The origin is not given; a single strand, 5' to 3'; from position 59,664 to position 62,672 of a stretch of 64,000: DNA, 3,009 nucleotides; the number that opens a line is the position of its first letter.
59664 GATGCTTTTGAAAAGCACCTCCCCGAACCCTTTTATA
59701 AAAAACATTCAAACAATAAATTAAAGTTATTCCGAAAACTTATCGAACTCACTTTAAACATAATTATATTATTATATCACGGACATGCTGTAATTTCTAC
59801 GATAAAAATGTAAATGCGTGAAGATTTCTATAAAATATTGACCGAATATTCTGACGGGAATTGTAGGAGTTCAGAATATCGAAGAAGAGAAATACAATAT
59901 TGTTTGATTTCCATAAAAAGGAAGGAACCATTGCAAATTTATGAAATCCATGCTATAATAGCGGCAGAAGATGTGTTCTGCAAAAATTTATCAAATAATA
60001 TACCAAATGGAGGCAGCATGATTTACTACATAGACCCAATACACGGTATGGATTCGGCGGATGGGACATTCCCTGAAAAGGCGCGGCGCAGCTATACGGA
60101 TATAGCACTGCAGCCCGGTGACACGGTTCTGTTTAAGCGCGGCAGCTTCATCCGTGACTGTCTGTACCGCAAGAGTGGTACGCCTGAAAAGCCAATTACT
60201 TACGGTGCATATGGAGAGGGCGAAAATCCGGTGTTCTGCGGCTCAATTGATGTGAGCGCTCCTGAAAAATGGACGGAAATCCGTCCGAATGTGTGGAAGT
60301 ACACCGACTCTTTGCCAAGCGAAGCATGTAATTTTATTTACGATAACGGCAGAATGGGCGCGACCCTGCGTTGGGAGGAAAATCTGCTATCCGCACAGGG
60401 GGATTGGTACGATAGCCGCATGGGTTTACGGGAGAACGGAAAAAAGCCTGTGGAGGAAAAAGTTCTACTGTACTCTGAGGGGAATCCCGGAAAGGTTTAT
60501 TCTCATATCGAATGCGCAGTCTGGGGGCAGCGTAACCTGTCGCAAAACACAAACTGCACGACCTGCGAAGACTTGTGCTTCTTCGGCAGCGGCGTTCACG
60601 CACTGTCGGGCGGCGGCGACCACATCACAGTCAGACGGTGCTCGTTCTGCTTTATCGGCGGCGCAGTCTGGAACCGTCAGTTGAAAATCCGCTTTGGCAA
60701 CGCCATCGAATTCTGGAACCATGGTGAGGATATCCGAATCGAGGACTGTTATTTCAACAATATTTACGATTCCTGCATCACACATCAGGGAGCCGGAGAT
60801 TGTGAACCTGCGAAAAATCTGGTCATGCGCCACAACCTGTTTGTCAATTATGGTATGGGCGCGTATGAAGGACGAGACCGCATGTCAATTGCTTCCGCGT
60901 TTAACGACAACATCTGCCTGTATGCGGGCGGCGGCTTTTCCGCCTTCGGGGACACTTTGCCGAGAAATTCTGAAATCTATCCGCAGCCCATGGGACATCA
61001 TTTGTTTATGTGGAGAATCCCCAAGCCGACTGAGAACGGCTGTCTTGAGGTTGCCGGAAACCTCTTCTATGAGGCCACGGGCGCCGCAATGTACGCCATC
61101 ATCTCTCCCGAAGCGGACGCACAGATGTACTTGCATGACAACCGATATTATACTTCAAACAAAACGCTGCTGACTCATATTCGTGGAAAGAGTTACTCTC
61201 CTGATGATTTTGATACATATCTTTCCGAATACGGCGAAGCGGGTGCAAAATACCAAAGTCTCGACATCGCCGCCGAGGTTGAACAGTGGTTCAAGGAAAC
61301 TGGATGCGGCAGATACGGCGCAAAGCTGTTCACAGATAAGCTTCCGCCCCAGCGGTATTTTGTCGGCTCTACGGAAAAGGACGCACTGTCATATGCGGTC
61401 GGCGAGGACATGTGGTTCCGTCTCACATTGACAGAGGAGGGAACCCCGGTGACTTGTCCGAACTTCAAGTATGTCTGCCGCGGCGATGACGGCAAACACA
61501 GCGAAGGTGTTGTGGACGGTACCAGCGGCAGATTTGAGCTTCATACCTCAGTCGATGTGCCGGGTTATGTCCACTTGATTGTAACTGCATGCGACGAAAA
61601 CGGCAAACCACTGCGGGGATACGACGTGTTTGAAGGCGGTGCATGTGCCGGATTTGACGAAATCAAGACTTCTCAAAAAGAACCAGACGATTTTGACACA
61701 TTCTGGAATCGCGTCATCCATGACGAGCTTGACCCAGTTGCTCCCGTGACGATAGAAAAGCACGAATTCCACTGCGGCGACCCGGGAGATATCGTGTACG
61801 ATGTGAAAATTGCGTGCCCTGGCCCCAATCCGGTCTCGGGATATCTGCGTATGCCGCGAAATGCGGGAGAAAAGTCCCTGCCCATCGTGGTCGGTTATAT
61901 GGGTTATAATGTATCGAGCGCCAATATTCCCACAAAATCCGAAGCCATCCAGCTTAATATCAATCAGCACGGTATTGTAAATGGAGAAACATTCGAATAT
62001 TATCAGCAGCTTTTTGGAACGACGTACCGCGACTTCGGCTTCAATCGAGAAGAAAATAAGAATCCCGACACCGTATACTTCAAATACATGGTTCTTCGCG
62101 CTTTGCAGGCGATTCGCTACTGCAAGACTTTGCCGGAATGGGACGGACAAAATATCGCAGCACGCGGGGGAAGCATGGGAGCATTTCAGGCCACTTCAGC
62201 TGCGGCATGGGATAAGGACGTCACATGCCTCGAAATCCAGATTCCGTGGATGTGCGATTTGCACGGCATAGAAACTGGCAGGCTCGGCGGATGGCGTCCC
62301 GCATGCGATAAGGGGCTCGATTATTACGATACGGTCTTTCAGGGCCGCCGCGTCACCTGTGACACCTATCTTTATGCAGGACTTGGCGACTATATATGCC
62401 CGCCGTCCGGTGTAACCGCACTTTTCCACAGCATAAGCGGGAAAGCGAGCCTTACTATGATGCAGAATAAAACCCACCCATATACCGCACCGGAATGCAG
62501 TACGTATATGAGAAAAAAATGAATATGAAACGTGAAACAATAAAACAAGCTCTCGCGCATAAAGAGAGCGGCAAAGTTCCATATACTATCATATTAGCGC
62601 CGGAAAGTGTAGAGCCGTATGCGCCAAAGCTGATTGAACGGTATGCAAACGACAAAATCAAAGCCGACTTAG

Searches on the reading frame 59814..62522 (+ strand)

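Call 14: search_protein_families(library=pfam, proteins=[window:59814-62522:+], max_evalue=0.00001)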
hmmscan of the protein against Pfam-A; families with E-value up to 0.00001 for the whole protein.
window:59814-62522:+ (902 aa): 1 family
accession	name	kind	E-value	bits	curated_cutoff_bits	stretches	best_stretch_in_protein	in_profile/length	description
PF05448.18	AXE1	-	2.2e-23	83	21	1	616-817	13-214/321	Acetyl xylan esterase (AXE1)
